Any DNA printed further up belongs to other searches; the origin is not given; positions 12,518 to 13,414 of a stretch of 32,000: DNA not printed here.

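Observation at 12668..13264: An unrecognised methionine-rich single-pass membrane protein is wedged between aroB and gatC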

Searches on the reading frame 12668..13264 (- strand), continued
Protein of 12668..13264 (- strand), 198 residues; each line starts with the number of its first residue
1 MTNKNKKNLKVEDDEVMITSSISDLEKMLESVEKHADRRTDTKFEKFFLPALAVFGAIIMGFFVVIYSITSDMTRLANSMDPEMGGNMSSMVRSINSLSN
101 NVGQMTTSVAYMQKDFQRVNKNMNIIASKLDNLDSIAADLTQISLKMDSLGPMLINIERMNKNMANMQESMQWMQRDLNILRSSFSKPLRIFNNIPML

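Call 15: search_protein_families(library=pfam, proteins=[P0109, P0112, P0117, P0121, P0127, P0131, P0142, P0147, P0184, P0192], max_evalue=0.01)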
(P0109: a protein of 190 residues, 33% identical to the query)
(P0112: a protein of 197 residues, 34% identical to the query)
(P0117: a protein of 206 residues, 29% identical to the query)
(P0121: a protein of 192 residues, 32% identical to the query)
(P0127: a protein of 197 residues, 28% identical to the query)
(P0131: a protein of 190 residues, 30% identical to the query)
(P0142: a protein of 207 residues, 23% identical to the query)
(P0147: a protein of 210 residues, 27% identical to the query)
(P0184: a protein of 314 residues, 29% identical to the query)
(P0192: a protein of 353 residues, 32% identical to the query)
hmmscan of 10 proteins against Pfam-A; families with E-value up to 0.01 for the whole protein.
P0109 (190 aa): 7 families
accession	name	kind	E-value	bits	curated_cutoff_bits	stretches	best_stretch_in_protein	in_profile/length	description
PF10046.14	BLOC1_2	-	0.00065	20.4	33.4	0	75-123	20-68/96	Biogenesis of lysosome-related organelles complex-1 subunit 2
PF06103.16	DUF948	-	0.00073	20.1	37.2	0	92-159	22-86/89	Bacterial protein of unknown function (DUF948)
PF07889.17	DUF1664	-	0.0014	19.1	34.6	1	74-145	37-108/124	Protein of unknown function (DUF1664)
PF13851.11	GAS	-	0.0014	18.4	32.3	1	98-176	28-106/200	Growth-arrest specific micro-tubule binding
PF05377.16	FlaC_arch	-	0.0024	18.7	27.8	0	149-180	8-39/55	Flagella accessory protein C (FlaC)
PF09763.15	Sec3_CC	-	0.0057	16.9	27.1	0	72-145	4-77/133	Exocyst complex component Sec3, coiled-coil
PF00482.28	T2SSF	-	0.007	16.8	25.2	0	29-70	81-122/125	Type II secretion system (T2SS), protein F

P0112 (197 aa): 14 families
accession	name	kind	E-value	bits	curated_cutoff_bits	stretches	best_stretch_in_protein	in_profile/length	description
PF25014.1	NET2A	-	2.3e-07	31.4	33.1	1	86-164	130-208/235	NET2A-like domain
PF07889.17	DUF1664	-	9.3e-05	22.9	34.6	1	71-150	46-121/124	Protein of unknown function (DUF1664)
PF06103.16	DUF948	-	0.00017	22.2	37.2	0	99-165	23-86/89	Bacterial protein of unknown function (DUF948)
PF09763.15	Sec3_CC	-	0.00061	20.1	27.1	1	94-161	20-87/133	Exocyst complex component Sec3, coiled-coil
PF11932.13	DUF3450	-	0.0026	17.5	32.6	1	88-158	37-107/241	Protein of unknown function (DUF3450)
PF01519.22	DUF16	-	0.0034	18.3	40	1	89-150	42-103/104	Protein of unknown function DUF16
PF23203.1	KIF21A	-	0.0044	17.2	28.5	1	73-136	48-110/161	KIF21A-like domain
PF08653.15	DASH_Dam1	-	0.0047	17.2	26.6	0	130-163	3-36/56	DASH complex subunit Dam1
PF05377.16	FlaC_arch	-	0.0058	17.4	27.8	0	96-135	1-40/55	Flagella accessory protein C (FlaC)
PF04513.17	Baculo_PEP_C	-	0.006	17.1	38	0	73-136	45-105/140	Baculovirus polyhedron envelope protein, PEP, C terminus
PF05531.17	NPV_P10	-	0.0061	17.5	29.8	0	113-155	8-53/75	Nucleopolyhedrovirus P10 protein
PF19314.4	DUF5917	-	0.0069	16.9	27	0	69-139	24-91/94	Family of unknown function (DUF5917)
PF06009.19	Laminin_II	-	0.008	16.6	33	0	90-150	12-72/138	Laminin Domain II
PF10046.14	BLOC1_2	-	0.0089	16.8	33.4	0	88-139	34-88/96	Biogenesis of lysosome-related organelles complex-1 subunit 2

P0117 (206 aa): 9 families
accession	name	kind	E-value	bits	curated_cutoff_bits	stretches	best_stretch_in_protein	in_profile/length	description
PF06103.16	DUF948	-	3.3e-07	30.8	37.2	1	61-138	12-88/89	Bacterial protein of unknown function (DUF948)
PF10046.14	BLOC1_2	-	0.00084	20.1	33.4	1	102-179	4-81/96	Biogenesis of lysosome-related organelles complex-1 subunit 2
PF10473.14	CENP-F_leu_zip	-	0.00094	19.7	34.5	0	95-146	57-108/140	Leucine-rich repeats of kinetochore protein Cenp-F/LEK1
PF07889.17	DUF1664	-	0.0012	19.4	34.6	0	73-146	46-122/124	Protein of unknown function (DUF1664)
PF20651.3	EXOC6_Sec15_N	-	0.0017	18.7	27.2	1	101-175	12-86/170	Exocyst complex component EXOC6/Sec15, N-terminal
PF15960.10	DUF4763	-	0.0046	16.7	30.1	1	90-159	78-147/236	Domain of unknown function (DUF4763)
PF00679.30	EFG_C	-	0.0066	16.9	27.9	0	119-186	10-75/89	Elongation factor G C-terminus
PF25014.1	NET2A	-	0.0093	16.3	33.1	0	112-177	147-212/235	NET2A-like domain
PF09763.15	Sec3_CC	-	0.0094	16.2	27.1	0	104-164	21-81/133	Exocyst complex component Sec3, coiled-coil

P0121 (192 aa): 6 families
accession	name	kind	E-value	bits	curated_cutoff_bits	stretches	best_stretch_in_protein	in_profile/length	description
PF06103.16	DUF948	-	2.3e-05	24.9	37.2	1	58-144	8-87/89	Bacterial protein of unknown function (DUF948)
PF10046.14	BLOC1_2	-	0.00062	20.5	33.4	1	85-143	28-86/96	Biogenesis of lysosome-related organelles complex-1 subunit 2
PF16088.10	BORCS7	-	0.004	17.8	27.3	1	77-151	30-103/103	BLOC-1-related complex sub-unit 7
PF05531.17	NPV_P10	-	0.005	17.7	29.8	1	98-152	8-62/75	Nucleopolyhedrovirus P10 protein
PF08651.15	DASH_Duo1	-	0.0054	17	25.4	0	144-189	2-47/74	DASH complex subunit Duo1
PF10157.14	BORCS6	-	0.0069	17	35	0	71-158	9-90/101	BLOC-1-related complex sub-unit 6 C-terminal helix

P0127 (197 aa): 4 families
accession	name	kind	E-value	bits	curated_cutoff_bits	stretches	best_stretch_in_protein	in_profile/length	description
PF06103.16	DUF948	-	0.0021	18.7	37.2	0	56-133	9-71/89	Bacterial protein of unknown function (DUF948)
PF07889.17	DUF1664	-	0.0037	17.7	34.6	0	82-149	46-113/124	Protein of unknown function (DUF1664)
PF10046.14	BLOC1_2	-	0.0043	17.8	33.4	0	116-166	34-84/96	Biogenesis of lysosome-related organelles complex-1 subunit 2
PF23702.2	ARM_ECM29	-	0.0043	17.1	27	1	49-180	46-176/212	ECM29, ARM-like repeats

P0131 (190 aa): 3 families
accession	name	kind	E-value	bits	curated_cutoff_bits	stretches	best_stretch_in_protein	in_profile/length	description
PF07889.17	DUF1664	-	1e-05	26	34.6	1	52-152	15-115/124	Protein of unknown function (DUF1664)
PF06103.16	DUF948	-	6.6e-05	23.5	37.2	0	100-161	30-88/89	Bacterial protein of unknown function (DUF948)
PF03915.18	AIP3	-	0.0043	16.7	31.6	1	62-179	136-254/406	Actin interacting protein 3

P0142 (207 aa): 0 families

P0147 (210 aa): 7 families
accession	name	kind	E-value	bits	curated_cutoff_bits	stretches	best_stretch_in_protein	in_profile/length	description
PF06103.16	DUF948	-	9e-07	29.4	37.2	1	61-139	8-85/89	Bacterial protein of unknown function (DUF948)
PF07889.17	DUF1664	-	2.2e-05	24.9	34.6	1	75-162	33-120/124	Protein of unknown function (DUF1664)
PF10046.14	BLOC1_2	-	2.9e-05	24.8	33.4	0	80-136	38-93/96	Biogenesis of lysosome-related organelles complex-1 subunit 2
PF25014.1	NET2A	-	0.00015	22.2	33.1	1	99-179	137-217/235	NET2A-like domain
PF05278.17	PEARLI-4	-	0.0026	17.9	29.9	1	92-146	170-224/234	Arabidopsis phospholipase-like protein (PEARLI 4)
PF06419.17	COG6_N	-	0.0071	16.9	27.4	0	104-153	36-85/114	Conserved oligomeric complex COG6, N-terminal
PF16846.10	Cep3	-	0.0096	14.9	22.5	0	65-187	370-491/511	Centromere DNA-binding protein complex CBF3 subunit B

P0184 (314 aa): 1 family
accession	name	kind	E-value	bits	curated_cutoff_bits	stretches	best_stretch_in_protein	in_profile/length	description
PF06103.16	DUF948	-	0.00018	22.1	37.2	1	180-257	8-85/89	Bacterial protein of unknown function (DUF948)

P0192 (353 aa): 5 families
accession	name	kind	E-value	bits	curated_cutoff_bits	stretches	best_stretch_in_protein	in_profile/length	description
PF13676.11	TIR_2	-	5.6e-24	85.4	28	1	8-116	1-114/122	TIR domain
PF01582.25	TIR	-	1.4e-06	28.6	21.3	1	19-79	17-78/179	TIR domain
PF06103.16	DUF948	-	0.00016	22.2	37.2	0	228-289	24-76/89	Bacterial protein of unknown function (DUF948)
PF08937.16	ThsB_TIR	-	0.0013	19.5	21.2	1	9-87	1-89/100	Thoeris protein ThsB, TIR-like domain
PF10241.14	KxDL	-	0.0061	17.3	27.2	0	242-290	30-78/86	Uncharacterized conserved protein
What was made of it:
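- On DUF948 / YoxC (FacZ): The best relative tested scores 30.8 bits (call 15).
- Closest known: DUF948 / COG4768 YoxC family. Same: Weak profile similarity over the TM and the first ~80 residues in relatives (call 15).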

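Call 16: search_protein_families(library=ncbifam, proteins=[P0109, P0112, P0117, P0121, P0127, P0131, P0142, P0147, P0184, P0192], max_evalue=0.01)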
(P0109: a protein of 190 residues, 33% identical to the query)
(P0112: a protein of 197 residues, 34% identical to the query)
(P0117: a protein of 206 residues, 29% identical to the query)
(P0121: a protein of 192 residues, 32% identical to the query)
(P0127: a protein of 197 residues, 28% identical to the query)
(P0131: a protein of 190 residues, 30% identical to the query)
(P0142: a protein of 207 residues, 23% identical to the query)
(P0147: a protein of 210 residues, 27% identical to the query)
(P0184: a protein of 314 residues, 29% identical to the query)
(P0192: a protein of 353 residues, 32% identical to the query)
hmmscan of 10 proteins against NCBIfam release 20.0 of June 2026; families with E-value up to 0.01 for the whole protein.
P0109 (190 aa): 8 families
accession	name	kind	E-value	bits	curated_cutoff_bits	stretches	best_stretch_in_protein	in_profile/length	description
NF047515.1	SpiroCoCo_C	equivalog_domain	5.4e-06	25.8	125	1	80-181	158-254/313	SpiroCoCo family coiled-coil protein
NF045650.1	CD1247_Nterm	equivalog_domain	0.00084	19.9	30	0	101-136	30-65/70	CD1247 N-terminal domain-containing protein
NF012163.2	BaeS_SmeS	equivalog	0.0015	17.5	500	1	4-168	122-273/457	sensor histidine kinase efflux regulator BaeS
TIGR02872.1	spore_ytvI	equivalog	0.0027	17.2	198.15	1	54-174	59-178/341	sporulation integral membrane protein YtvI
NF038218.1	IcmG_DotF_IVB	equivalog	0.0032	17.2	200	0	81-142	116-184/266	type IVB secretion system protein IcmG/DotF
TIGR02168.1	SMC_prok_B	equivalog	0.0034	15.2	567.35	1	74-179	805-913/1181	chromosome segregation protein SMC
TIGR04211.1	SH3_and_anchor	equivalog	0.0071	16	65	0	85-178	62-155/198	TIGR04211 family SH3 domain-containing protein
NF040788.1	S-lay_SlaB_Mtsph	equivalog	0.0099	14.8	700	0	88-145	314-371/416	S-layer protein SlaB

P0112 (197 aa): 10 families
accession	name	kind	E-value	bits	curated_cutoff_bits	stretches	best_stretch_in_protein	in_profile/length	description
NF038218.1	IcmG_DotF_IVB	equivalog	9.3e-06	25.5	200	1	85-147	121-183/266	type IVB secretion system protein IcmG/DotF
NF047515.1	SpiroCoCo_C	equivalog_domain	1.2e-05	24.6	125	1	88-181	93-186/313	SpiroCoCo family coiled-coil protein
TIGR00833.1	actII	subfamily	0.0019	16.6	874.7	1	82-156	490-559/910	MMPL family RND transporter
NF043058.1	T4SS_LegC2C7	subfamily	0.0021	17.1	350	1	68-146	117-194/348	LegC2/C7 family Dot/Icm T4SS effector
NF041034.1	Rad50_Sulf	equivalog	0.0027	15.6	1000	1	88-160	348-422/872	DNA double-strand break repair ATPase Rad50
NF033927.1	alph_xenorhab_B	subfamily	0.0033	16.8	40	1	86-146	129-188/223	alpha-xenorhabdolysin family binary toxin subunit B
TIGR02169.1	SMC_prok_A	equivalog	0.0037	15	729.4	1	87-147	730-790/1165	chromosome segregation protein SMC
NF003047.0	PRK03957.1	equivalog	0.0043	17.4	101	1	82-158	21-95/100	V-type ATP synthase subunit F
NF045650.1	CD1247_Nterm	equivalog_domain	0.006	17.2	30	0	81-138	11-68/70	CD1247 N-terminal domain-containing protein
TIGR02872.1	spore_ytvI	equivalog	0.01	15.3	198.15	0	53-134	59-141/341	sporulation integral membrane protein YtvI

P0117 (206 aa): 4 families
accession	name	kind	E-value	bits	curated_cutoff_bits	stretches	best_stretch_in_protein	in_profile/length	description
TIGR02168.1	SMC_prok_B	equivalog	0.00088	17.1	567.35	1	92-191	430-529/1181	chromosome segregation protein SMC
NF038218.1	IcmG_DotF_IVB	equivalog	0.00098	18.8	200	1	106-164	112-170/266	type IVB secretion system protein IcmG/DotF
NF047515.1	SpiroCoCo_C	equivalog_domain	0.00098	18.4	125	1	99-176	147-224/313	SpiroCoCo family coiled-coil protein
NF008952.0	PRK12295.1-5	equivalog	0.01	15.1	360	0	98-179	213-289/363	ATP phosphoribosyltransferase regulatory subunit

P0121 (192 aa): 1 family
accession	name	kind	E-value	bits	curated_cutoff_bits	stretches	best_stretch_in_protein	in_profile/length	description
NF047515.1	SpiroCoCo_C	equivalog_domain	8.6e-05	21.8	125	1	93-190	165-262/313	SpiroCoCo family coiled-coil protein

P0127 (197 aa): 3 families
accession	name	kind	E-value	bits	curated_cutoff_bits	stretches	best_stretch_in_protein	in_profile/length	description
NF047515.1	SpiroCoCo_C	equivalog_domain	3.8e-05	23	125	1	88-185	93-190/313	SpiroCoCo family coiled-coil protein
NF033914.0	antiphage_ZorA_1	subfamily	4.7e-05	21.9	190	1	70-187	436-554/619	anti-phage ZorAB system protein ZorA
NF033942.0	GjpA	subfamily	0.0029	16.9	100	1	86-194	74-182/331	outer membrane porin GjpA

P0131 (190 aa): 4 families
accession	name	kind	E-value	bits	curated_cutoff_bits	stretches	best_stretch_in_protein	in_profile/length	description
NF045650.1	CD1247_Nterm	equivalog_domain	0.0004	20.9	30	0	94-129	34-65/70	CD1247 N-terminal domain-containing protein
NF011897.0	PRK15370.1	equivalog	0.0004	18.3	1113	1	64-178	203-316/755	SPI-1 type III secretion system effector E3 ubiquitin transferase SlrP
NF047515.1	SpiroCoCo_C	equivalog_domain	0.00062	19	125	1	69-174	102-206/313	SpiroCoCo family coiled-coil protein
TIGR02872.1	spore_ytvI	equivalog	0.0022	17.5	198.15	1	27-131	41-144/341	sporulation integral membrane protein YtvI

P0142 (207 aa): 4 families
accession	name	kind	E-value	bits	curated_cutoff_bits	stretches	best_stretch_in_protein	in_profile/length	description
TIGR02168.1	SMC_prok_B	equivalog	0.0012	16.7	567.35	1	94-193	825-925/1181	chromosome segregation protein SMC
NF047515.1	SpiroCoCo_C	equivalog_domain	0.0014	17.9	125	1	78-205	133-262/313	SpiroCoCo family coiled-coil protein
NF038218.1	IcmG_DotF_IVB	equivalog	0.0021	17.7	200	0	86-157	115-186/266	type IVB secretion system protein IcmG/DotF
NF052504.1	sll1863_fam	domain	0.01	16.1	35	0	95-153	4-56/93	sll1863 family stress response protein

P0147 (210 aa): 7 families
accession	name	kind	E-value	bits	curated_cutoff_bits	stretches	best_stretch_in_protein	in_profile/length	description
NF038218.1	IcmG_DotF_IVB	equivalog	1.6e-06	28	200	1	40-192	38-184/266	type IVB secretion system protein IcmG/DotF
NF047515.1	SpiroCoCo_C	equivalog_domain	1.6e-05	24.3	125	1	96-190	102-196/313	SpiroCoCo family coiled-coil protein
TIGR02168.1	SMC_prok_B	equivalog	0.00015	19.6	567.35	1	77-185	831-935/1181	chromosome segregation protein SMC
NF052320.1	Cbp1_fam_LP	subfamily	0.0011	18.5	90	1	86-184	36-133/286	Cbp1 family collagen-binding glycoprotein adhesin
NF005411.0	PRK06975.1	equivalog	0.0011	17.4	414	1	8-135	278-408/660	fused uroporphyrinogen-III synthase HemD/membrane protein HemX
TIGR03513.1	GldL_gliding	equivalog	0.0039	17.1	68.3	1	84-191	121-234/247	type IX secretion system motor protein PorL/GldL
NF008729.0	PRK11747.1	equivalog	0.0078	14.7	598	1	77-189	277-390/703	ATP-dependent DNA helicase DinG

P0184 (314 aa): 1 family
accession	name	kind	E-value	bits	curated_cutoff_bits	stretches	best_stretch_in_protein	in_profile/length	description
NF038053.1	hist_H1_lk_Burk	equivalog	0.0062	16.8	80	1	6-135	28-169/195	histone H1-like DNA-binding protein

P0192 (353 aa): 3 families
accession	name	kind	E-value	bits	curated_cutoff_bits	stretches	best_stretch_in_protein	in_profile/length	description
NF058526.1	Thoeris_type3_ThcB4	equivalog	2.3e-10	39.8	220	1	7-88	129-212/375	Thoeris type III anti-phage system protein ThcB4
NF042941.1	Retron_TIR_antiphage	equivalog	6.4e-07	28.5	600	1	5-85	339-421/464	TIR domain-containing anti-phage reverse transcriptase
NF040588.1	FxsC_Nterm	equivalog_domain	0.006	16.5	130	0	30-77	42-91/182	TIR-like protein FxsC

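Call 20: predict_structure(alignment_id=A1)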
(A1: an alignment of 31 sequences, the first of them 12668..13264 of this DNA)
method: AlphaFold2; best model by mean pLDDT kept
length: 198 residues; sequences in the alignment: 31
mean_pLDDT: 68.3   pTM: 0.24
mean pLDDT of the five models: 68.3, 68.1, 56.8, 50.6, 47.6
residues with pLDDT >= 90: 0; 70-90: 115; 50-70: 51; < 50: 32
segments of 3 or more residues with pLDDT < 50: 1-21, 36-41
pLDDT, mean of each block of 10 residues (from residue 1): 33 35 52 49 63 83 83 64 55 76 81 86 83 79 76 82 87 81 61 52
secondary structure, 60 per line:
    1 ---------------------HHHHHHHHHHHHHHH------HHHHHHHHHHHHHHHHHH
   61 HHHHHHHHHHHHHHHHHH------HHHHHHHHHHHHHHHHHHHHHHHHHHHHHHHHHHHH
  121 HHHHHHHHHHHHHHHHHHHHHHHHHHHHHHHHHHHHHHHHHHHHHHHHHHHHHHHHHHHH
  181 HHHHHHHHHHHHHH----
elements in order: H22-36 H43-78 H85-194
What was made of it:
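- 13127..13264 (-): Cytoplasmic N-terminal region, residues 1-46. It has a Lys-rich start and a conserved amphipathic helix (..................), followed by a basic stretch (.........). AF2 helix 22-36 (call 20).
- Checked: AlphaFold2 models helix 43-78 and a single long helix 85-194 (call 20).
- The monomer AF2 model has pTM 0.24 and gives no information on oligomeric state (call 20).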

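Call 22: find_related_loci(query=A3, collection=genome_contigs, flank=6000)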
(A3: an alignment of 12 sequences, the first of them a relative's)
Query A3 (197 aa) in genome_contigs; peptide patterns used: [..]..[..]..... (x = any residue, [..] = any of these).
270 stretches matched a pattern; 219 encode a relative of the query (tblastn E <= 1e-3); the best 80 are kept; 80 distinct loci.
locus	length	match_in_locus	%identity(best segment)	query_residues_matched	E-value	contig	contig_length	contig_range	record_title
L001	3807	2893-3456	49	3-197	8e-54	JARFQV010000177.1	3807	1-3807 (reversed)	MAG: Pseudomonadota bacterium isolate MAG_Ve_Sed_33 k141_5760699, whole genome shotgun sequence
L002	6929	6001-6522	49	27-197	3e-53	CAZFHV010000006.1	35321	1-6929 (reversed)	MAG TPA_asm: uncultured Chromatiaceae bacterium isolate binchicken_co326_177 genome assembly, contig: NODE_519_length_35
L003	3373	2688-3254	47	10-197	1e-51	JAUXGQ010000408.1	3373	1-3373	MAG: Gammaproteobacteria bacterium isolate CSMAG_2933 CSMAG_2933_k117_5269919_length_3373_cov_20.0000, whole genome shot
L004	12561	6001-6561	45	21-197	2e-50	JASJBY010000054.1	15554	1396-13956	MAG: Gammaproteobacteria bacterium isolate MO_133.B26 MO_133.c_1198, whole genome shotgun sequence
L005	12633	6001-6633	40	4-197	4e-47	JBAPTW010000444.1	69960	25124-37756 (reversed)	MAG: Gammaproteobacteria bacterium isolate MFD01233_ilm_asm_bin41 k127_300462, whole genome shotgun sequence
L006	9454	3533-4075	44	31-197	2e-46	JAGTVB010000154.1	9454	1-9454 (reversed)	MAG: Gammaproteobacteria bacterium isolate SH-MAG129 SH-MAG129_contig_000154, whole genome shotgun sequence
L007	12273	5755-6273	46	18-197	3e-46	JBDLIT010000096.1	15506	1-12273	MAG: Pseudomonadota bacterium isolate MAG046 MAG046_96, whole genome shotgun sequence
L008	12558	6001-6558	40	9-197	4e-41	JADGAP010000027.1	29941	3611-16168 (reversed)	MAG: Magnetococcales bacterium isolate nNGHbin13 nNGH_bin13_NODE_27_length_29941_cov_17.049488, whole genome shotgun seq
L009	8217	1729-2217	41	14-197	3e-40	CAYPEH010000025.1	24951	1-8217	MAG TPA_asm: uncultured Chromatiales bacterium isolate binchicken_co172_106 genome assembly, contig: NODE_1435_length_24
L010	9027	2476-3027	40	31-197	9e-40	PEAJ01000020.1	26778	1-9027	MAG: Magnetococcales bacterium HA3dbin3 scaffold81, whole genome shotgun sequence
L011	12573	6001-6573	37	31-197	2e-39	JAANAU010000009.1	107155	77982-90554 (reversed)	MAG: Magnetococcales bacterium isolate DH2_bin6 NODE_22_length_107155_cov_3.10409, whole genome shotgun sequence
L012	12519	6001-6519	39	7-197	7e-39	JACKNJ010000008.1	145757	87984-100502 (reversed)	MAG: Gammaproteobacteria bacterium isolate HK-STAS-PROT-141 HK-STAS-PROT-141_8, whole genome shotgun sequence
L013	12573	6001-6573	37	31-197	8e-39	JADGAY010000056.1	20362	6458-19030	MAG: Magnetococcales bacterium isolate nQXH2bin1 nQXH2_bin1_NODE_314_length_20362_cov_30.241296, whole genome shotgun se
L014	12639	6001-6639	37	6-197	8e-39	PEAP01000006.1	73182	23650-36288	MAG: Magnetococcales bacterium DC0425bin3 scaffold24, whole genome shotgun sequence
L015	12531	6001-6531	41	31-197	9e-39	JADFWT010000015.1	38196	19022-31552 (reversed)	MAG: Magnetococcales bacterium isolate nCLbin10 nCL_bin10_NODE_15_length_38196_cov_6.283087, whole genome shotgun sequen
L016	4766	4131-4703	37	31-197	1e-38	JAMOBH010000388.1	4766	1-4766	MAG: Magnetococcus sp. YQC-5 contig-110_4778, whole genome shotgun sequence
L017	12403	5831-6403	38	31-197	6e-38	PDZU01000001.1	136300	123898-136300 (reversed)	MAG: Magnetococcales bacterium isolate YD0425bin7 scaffold5, whole genome shotgun sequence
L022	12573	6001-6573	35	31-197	4e-38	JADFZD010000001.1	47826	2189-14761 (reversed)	MAG: Magnetococcales bacterium isolate nHA4bin8 nHA4_bin8_NODE_1_length_47826_cov_6.508639, whole genome shotgun sequenc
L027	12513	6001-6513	39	15-197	2e-37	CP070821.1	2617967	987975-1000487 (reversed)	MAG: Gammaproteobacteria bacterium isolate bin114 chromosome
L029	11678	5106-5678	34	31-197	5e-37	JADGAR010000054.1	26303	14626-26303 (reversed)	MAG: Magnetococcales bacterium isolate nNGHbin2 nNGH_bin2_NODE_54_length_26303_cov_12.779602, whole genome shotgun seque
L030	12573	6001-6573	37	31-197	6e-37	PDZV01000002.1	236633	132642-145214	MAG: Magnetococcales bacterium WMHbinv6 scaffold2, whole genome shotgun sequence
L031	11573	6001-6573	38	31-197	4e-37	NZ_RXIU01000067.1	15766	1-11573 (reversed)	Candidatus Magnetaquicoccus inordinatus strain UR-1 NODE_67, whole genome shotgun sequence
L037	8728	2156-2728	38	31-197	4e-36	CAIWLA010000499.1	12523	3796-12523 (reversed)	MAG: uncultured Magnetococcales bacterium isolate Umea_bin-01869 genome assembly, contig: bin-01869:499/729, whole genom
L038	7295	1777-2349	38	31-197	2e-36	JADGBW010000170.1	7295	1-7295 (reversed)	MAG: Magnetococcales bacterium isolate nwagbin5 nwag_bin5_NODE_1869_length_7295_cov_7.681077, whole genome shotgun seque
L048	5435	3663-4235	35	31-197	9e-36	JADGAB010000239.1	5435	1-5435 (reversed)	MAG: Magnetococcales bacterium isolate nMBPbin6 nMBP_bin6_NODE_239_length_5435_cov_3.676932, whole genome shotgun sequen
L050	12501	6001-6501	36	16-197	4e-35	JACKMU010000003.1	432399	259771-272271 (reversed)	MAG: Chromatiaceae bacterium isolate HK-STAS-PROT-126 HK-STAS-PROT-126_3, whole genome shotgun sequence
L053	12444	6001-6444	40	32-197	8e-35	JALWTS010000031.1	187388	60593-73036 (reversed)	MAG: Gammaproteobacteria bacterium isolate M2_metabat2_scaf2bin.212 M2_NODE_25_length_187388_cov_4.502096, whole genome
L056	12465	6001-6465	37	16-197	3e-34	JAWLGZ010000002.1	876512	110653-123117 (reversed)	MAG: Gammaproteobacteria bacterium isolate 30dZY2.bin.2 NODE_8_length_876512_cov_602.680394, whole genome shotgun sequen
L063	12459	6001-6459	35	27-197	2e-33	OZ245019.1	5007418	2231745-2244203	MAG: Sedimenticolaceae bacterium isolate 589e57f1-2ac3-4055-bd81-a33b47c3c60b genome assembly, chromosome: 1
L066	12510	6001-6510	35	7-197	2e-32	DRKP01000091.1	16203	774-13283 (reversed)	MAG TPA_asm: Sedimenticola thiotaurini isolate HyVt-443 HyVt-443_k145_348656, whole genome shotgun sequence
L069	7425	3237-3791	32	1-197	9e-32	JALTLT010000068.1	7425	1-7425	MAG: Gammaproteobacteria bacterium isolate S139_metabat1_scaf2bin.067 S139_NODE_13167_length_7425_cov_9.483009, whole ge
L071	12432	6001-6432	35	36-197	8e-32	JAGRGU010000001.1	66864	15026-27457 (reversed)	MAG: Gammaproteobacteria bacterium isolate HKST-UBA182 2015-01-06_1_(paired)_contig_1182, whole genome shotgun sequence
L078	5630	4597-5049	35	35-197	7e-31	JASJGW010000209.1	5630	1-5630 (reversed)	MAG: Gammaproteobacteria bacterium isolate ChS5.bin.15 ChesSed_k141_1115482, whole genome shotgun sequence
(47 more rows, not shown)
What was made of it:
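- Some genomes carry two paralogues (call 22), so functions may have diverged.
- Tried and rejected: It was repeated with 12 closer sequences (call 22).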
